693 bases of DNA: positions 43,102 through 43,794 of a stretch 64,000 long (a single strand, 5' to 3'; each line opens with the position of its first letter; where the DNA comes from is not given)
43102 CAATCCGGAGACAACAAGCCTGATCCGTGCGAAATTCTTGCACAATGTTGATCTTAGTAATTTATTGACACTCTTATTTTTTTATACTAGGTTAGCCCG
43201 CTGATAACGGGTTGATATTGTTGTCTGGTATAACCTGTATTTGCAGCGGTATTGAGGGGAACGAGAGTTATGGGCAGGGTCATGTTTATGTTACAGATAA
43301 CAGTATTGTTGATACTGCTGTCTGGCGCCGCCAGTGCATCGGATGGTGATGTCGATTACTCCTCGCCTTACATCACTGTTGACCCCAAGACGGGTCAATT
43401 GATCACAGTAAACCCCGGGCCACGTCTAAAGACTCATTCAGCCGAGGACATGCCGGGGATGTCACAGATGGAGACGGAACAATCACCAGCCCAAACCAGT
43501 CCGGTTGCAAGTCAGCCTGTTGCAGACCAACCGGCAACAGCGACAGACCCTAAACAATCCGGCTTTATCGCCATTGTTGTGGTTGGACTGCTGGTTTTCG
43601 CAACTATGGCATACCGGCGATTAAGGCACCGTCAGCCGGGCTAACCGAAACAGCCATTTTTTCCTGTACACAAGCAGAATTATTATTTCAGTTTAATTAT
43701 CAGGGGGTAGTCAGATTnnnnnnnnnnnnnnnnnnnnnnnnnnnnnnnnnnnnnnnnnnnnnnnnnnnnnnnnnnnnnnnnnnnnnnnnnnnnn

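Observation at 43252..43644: Small-protein member C sits immediately upstream of the 738-aa amidohydrolase (same pairing, opposite gene order)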

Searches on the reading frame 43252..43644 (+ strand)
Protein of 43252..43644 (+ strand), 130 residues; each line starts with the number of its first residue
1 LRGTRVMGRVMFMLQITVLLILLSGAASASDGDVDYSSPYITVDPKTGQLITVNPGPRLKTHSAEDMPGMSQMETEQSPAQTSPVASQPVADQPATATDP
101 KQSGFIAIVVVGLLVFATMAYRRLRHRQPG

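Call 7: search_protein_families(library=pfam, proteins=[window:43252-43644:+], max_evalue=0.01)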
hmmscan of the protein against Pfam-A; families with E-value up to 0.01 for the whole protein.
window:43252-43644:+ (130 aa): 0 families

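Call 10: search_protein_families(library=ncbifam, proteins=[window:43252-43644:+], max_evalue=1)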
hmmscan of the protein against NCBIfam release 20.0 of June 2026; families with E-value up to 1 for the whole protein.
window:43252-43644:+ (130 aa): 1 family
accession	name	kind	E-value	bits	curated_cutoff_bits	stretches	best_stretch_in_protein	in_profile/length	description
NF046088.1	anchor_EppA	equivalog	0.015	15.6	90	1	13-35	6-28/58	EPS-associated small membrane protein EppA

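Call 12: find_homologous_proteins(query=A1, max_evalue=0.01)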
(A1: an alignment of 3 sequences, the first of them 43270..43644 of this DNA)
Query A1 (3 sequences) (124 aa, profile of the alignment): 59 proteins with E <= 0.01 among 5166 candidates.
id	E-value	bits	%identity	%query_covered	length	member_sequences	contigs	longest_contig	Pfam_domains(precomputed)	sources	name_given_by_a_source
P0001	1.4e-45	172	91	100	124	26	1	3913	-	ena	-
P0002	5.8e-42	161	29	34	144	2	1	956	-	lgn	-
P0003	2.7e-40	155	32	87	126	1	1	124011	-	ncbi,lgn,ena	-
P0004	2.1e-38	149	29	34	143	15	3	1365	-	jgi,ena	-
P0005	2.6e-38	149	26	61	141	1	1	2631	-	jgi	-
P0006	5.4e-37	145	29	87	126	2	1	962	-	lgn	-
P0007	1.8e-35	140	30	87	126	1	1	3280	-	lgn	-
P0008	1.2e-34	137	76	98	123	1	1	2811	-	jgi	jgi:hypothetical protein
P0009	7.8e-34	135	26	44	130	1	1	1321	-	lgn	-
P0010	8.2e-33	131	33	19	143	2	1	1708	-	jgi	-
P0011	1.7e-32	130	26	77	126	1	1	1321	-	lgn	-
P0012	2.8e-32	129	24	73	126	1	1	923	-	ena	-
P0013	1.9e-31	127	34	50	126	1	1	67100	-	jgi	-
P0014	5.9e-31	125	41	22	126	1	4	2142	-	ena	-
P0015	6.2e-31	125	28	94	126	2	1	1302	-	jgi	-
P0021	3.1e-24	103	28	47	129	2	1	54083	-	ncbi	-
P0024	2.6e-22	97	40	32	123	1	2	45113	-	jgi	jgi:hypothetical protein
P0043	3.8e-15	74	48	96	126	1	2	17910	-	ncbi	-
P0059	1.5e-7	50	32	70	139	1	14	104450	-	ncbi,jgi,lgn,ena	ncbi:MAG: hypothetical protein ACKVHQ_04040 [Gammaproteobacteria bacterium]|jgi:LPXTG-motif cell wal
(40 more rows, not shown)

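Call 29: find_related_loci(query=A5, collection=metagenome_contigs, flank=5000)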
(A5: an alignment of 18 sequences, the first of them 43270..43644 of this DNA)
Query A5 (124 aa) in metagenome_contigs; peptide patterns used: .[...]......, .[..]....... (x = any residue, [..] = any of these).
162 stretches matched a pattern; 6 encode a relative of the query (tblastn E <= 1e-3); 6 distinct loci.
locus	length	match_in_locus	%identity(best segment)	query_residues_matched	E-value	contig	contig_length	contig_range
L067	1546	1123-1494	90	1-124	4e-75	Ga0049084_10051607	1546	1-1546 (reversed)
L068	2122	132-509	47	1-110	2e-25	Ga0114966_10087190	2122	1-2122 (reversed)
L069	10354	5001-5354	44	4-122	3e-21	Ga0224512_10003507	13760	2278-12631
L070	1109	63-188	60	8-49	2e-12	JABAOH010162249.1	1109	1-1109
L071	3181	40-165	60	8-49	2e-12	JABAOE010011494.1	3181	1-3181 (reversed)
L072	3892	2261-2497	32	23-101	4e-6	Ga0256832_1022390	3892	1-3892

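Call 31: find_encoding_contigs(protein=P0059, flank=6000, max_places=3)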
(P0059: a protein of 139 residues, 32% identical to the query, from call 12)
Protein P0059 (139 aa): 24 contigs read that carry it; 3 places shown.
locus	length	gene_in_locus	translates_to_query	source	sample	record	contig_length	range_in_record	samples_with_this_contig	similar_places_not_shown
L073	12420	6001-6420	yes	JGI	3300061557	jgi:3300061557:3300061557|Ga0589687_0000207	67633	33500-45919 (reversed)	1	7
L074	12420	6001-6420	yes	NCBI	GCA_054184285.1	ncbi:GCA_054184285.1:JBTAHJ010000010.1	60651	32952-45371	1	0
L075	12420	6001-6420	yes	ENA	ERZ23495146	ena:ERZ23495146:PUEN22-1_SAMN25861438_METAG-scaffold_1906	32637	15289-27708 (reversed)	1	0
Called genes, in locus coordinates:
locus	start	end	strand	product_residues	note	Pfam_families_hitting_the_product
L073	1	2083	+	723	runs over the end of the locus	PF00593:TonB_dep_Rec_b-barrel, PF14905:OMP_b-brl_3 (weak)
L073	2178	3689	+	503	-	-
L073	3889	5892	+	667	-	PF01979:Amidohydro_1 (faint), PF07969:Amidohydro_3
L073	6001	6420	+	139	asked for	-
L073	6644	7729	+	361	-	PF20420:DUF6702 (weak), PF13795:HupE_UreJ_2, PF04955:HupE_UreJ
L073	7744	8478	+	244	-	-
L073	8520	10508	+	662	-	PF07969:Amidohydro_3, PF01979:Amidohydro_1 (weak)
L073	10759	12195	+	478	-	-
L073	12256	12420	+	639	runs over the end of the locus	PF01979:Amidohydro_1 (faint), PF07969:Amidohydro_3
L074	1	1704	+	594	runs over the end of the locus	PF00593:TonB_dep_Rec_b-barrel, PF14905:OMP_b-brl_3 (weak)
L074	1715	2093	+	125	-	-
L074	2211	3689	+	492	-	-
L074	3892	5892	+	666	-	PF01979:Amidohydro_1 (faint), PF07969:Amidohydro_3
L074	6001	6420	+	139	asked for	-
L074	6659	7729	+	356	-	PF20420:DUF6702 (weak), PF13795:HupE_UreJ_2, PF04955:HupE_UreJ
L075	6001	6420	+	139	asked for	-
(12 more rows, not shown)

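Call 32: find_encoding_contigs(protein=P0021, flank=6000, max_places=2)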
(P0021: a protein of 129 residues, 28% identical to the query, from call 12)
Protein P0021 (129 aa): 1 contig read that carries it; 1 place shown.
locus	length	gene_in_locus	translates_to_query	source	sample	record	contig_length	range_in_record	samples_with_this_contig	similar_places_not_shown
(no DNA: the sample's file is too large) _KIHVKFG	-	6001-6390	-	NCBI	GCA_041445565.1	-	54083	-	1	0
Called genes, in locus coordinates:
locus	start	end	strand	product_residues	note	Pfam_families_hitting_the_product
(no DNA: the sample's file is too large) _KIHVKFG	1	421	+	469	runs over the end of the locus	PF07969:Amidohydro_3, PF01979:Amidohydro_1 (weak)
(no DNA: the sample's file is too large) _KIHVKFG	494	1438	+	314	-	PF13623:SurA_N_2 (weak), PF13624:SurA_N_3, PF13145:Rotamase_2, PF13616:Rotamase_3, PF00639:Rotamase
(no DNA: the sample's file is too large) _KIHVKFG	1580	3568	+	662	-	PF01979:Amidohydro_1 (faint), PF07969:Amidohydro_3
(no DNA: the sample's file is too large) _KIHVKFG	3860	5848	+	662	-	PF01979:Amidohydro_1 (faint), PF07969:Amidohydro_3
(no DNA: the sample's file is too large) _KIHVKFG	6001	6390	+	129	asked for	-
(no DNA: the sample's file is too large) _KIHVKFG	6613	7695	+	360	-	PF04955:HupE_UreJ (weak), PF13795:HupE_UreJ_2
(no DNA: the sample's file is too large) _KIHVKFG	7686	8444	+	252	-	-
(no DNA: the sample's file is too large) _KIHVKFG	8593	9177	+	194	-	-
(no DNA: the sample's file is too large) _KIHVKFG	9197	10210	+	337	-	PF05762:VWA_CoxE (weak), PF00092:VWA, PF13519:VWA_2, PF04056:Ssl1 (faint)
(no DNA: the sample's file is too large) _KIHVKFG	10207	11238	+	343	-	PF00493:MCM (weak), PF00004:AAA (faint), PF07726:AAA_3, PF07728:AAA_5, PF17863:AAA_lid_2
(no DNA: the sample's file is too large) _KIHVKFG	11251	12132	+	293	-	PF01882:DUF58, PF13519:VWA_2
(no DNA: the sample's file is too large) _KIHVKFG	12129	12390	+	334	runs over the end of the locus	-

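Call 33: find_encoding_contigs(protein=P0024, flank=6000, max_places=2)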
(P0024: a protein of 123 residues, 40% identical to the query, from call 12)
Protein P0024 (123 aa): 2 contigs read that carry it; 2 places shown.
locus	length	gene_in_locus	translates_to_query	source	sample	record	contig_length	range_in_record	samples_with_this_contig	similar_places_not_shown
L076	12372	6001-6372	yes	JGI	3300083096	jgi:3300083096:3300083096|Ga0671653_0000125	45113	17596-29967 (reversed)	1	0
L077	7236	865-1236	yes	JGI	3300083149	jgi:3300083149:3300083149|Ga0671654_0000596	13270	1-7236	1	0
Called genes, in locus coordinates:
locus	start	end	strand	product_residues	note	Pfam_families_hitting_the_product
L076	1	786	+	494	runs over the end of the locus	-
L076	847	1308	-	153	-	PF07331:TctB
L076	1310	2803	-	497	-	PF01970:TctA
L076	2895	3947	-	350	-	PF03401:TctC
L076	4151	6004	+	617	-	PF07969:Amidohydro_3, PF01979:Amidohydro_1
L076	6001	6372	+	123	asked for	-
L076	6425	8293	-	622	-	PF07969:Amidohydro_3, PF01979:Amidohydro_1 (weak)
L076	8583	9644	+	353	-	PF03401:TctC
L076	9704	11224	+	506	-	PF01970:TctA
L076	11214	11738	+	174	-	-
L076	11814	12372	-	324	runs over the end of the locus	PF13623:SurA_N_2, PF13624:SurA_N_3, PF13145:Rotamase_2, PF00639:Rotamase, PF13616:Rotamase_3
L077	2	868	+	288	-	?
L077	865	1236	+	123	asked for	-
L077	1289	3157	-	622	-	PF07969:Amidohydro_3, PF01979:Amidohydro_1 (weak)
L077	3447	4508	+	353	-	PF03401:TctC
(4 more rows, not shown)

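Call 35: find_encoding_contigs(protein=P0043, flank=6000, max_places=2)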
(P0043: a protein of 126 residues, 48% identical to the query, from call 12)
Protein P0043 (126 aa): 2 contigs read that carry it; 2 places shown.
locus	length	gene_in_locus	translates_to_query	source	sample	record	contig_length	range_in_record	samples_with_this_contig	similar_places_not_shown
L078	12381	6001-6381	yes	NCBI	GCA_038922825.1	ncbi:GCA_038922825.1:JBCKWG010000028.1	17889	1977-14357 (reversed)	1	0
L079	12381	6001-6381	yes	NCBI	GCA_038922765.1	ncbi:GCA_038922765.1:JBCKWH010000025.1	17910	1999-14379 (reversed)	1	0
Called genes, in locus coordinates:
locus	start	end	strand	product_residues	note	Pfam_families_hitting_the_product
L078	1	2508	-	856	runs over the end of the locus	PF07715:Plug, PF00593:TonB_dep_Rec_b-barrel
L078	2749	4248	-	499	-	PF06277:EutA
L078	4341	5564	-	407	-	PF00190:Cupin_1 (faint), PF07883:Cupin_2 (weak)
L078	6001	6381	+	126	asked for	-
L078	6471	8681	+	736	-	PF01979:Amidohydro_1 (faint), PF07969:Amidohydro_3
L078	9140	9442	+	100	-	-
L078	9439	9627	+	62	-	PF17863:AAA_lid_2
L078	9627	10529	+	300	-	PF01882:DUF58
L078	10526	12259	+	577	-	-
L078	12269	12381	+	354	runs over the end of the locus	PF00092:VWA, PF13519:VWA_2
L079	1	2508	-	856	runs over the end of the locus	PF07715:Plug, PF00593:TonB_dep_Rec_b-barrel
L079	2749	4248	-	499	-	PF06277:EutA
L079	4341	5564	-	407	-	PF00190:Cupin_1 (faint), PF07883:Cupin_2 (faint)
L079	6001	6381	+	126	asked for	-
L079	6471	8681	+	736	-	PF01979:Amidohydro_1 (faint), PF07969:Amidohydro_3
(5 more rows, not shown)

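Call 40: search_protein_representatives(alignment_id=A4)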
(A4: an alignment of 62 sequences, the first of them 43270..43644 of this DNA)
Query: 62 sequences, 129 profile positions. Proteins with E-value up to 0.001 (for the whole library): 255; up to 1e-10: 90; up to 1e-30: 2. The best 150 are listed.
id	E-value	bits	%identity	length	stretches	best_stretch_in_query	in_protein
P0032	9.1e-38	145.7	-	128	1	4-128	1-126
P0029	9.0e-35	136.0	-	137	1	1-129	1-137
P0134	3.6e-30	121.1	-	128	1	6-128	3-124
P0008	3.5e-29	117.9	-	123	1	4-127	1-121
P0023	3.7e-25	104.9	-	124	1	6-128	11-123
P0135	7.5e-24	100.7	-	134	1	9-123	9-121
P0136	3.0e-23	98.8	-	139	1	4-127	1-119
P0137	3.3e-23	98.6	-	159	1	6-128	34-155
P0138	3.7e-23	98.5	-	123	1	21-128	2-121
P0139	1.3e-21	93.5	-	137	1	6-128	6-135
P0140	1.8e-21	93.0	-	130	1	12-128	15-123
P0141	1.8e-21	93.0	-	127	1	6-126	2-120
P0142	2.8e-21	92.4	-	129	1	4-125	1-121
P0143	1.1e-20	90.5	-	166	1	1-128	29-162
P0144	1.9e-20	89.6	-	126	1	7-124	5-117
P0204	1.8e-11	60.7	-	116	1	7-127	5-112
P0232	5.4e-10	55.9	-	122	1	1-125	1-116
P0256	3.7e-08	50.0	-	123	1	15-125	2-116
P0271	3.1e-07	47.0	-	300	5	39-52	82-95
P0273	3.4e-07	46.9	-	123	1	7-126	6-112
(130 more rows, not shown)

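Call 64: predict_structure(alignment_id=A5)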
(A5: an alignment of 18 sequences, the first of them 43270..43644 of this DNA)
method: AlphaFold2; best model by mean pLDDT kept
length: 124 residues; sequences in the alignment: 18
mean_pLDDT: 66.2   pTM: 0.23
mean pLDDT of the five models: 66.2, 63.7, 63.2, 61.0, 60.6
residues with pLDDT >= 90: 16; 70-90: 45; 50-70: 31; < 50: 32
segments of 3 or more residues with pLDDT < 50: 64-93
pLDDT, mean of each block of 10 residues (from residue 1): 82 74 63 88 89 63 42 34 33 61 88 80 56
secondary structure, 60 per line:
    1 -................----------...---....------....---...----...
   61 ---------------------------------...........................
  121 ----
elements in order: H2-17 E28-30 E34-37 E44-47 E51-53 H94-120

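Call 69: find_encoding_contigs(protein=P0273, flank=4000, max_places=3)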
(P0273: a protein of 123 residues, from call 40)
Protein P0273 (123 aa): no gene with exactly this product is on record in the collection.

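Call 70: find_encoding_contigs(protein=P0204, flank=4000, max_places=3)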
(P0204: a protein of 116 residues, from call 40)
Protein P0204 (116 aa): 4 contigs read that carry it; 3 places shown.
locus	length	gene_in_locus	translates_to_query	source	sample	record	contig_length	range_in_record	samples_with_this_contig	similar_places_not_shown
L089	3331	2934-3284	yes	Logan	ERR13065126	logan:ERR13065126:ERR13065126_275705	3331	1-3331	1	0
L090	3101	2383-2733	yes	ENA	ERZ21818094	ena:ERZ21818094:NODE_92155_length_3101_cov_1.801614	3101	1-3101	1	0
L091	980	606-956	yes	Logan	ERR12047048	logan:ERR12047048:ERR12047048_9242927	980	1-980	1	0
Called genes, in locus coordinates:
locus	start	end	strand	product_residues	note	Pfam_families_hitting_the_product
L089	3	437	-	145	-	?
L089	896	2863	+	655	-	PF01979:Amidohydro_1 (faint), PF07969:Amidohydro_3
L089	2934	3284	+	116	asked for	-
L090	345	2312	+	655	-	PF01979:Amidohydro_1 (faint), PF07969:Amidohydro_3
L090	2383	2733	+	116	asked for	-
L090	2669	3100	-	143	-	?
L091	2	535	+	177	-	?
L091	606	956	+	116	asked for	-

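Call 71: find_encoding_contigs(protein=P0232, flank=4000, max_places=3)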
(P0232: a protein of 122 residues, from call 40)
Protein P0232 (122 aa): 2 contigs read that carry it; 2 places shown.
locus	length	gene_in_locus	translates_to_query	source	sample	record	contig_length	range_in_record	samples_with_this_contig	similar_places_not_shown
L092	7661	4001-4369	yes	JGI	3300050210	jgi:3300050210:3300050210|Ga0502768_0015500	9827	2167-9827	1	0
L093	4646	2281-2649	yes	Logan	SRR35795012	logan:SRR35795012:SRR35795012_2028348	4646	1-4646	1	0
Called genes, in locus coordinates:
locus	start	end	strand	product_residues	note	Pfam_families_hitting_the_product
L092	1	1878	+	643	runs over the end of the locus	PF07969:Amidohydro_3, PF01979:Amidohydro_1 (weak)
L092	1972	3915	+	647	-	PF07969:Amidohydro_3, PF01979:Amidohydro_1 (weak)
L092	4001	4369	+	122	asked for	-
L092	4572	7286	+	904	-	PF07715:Plug, PF00593:TonB_dep_Rec_b-barrel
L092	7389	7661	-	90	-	?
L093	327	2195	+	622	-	PF07969:Amidohydro_3, PF01979:Amidohydro_1 (weak)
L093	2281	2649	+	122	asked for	-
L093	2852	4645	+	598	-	?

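Call 72: find_encoding_contigs(protein=P0256, flank=4000, max_places=3)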
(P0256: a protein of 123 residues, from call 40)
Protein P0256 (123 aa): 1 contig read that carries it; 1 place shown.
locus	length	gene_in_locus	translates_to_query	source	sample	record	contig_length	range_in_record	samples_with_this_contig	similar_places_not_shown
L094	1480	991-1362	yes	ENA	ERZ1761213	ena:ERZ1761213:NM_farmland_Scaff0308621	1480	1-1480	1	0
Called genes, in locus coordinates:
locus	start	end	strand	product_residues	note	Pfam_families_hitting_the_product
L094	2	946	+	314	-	?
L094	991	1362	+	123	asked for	-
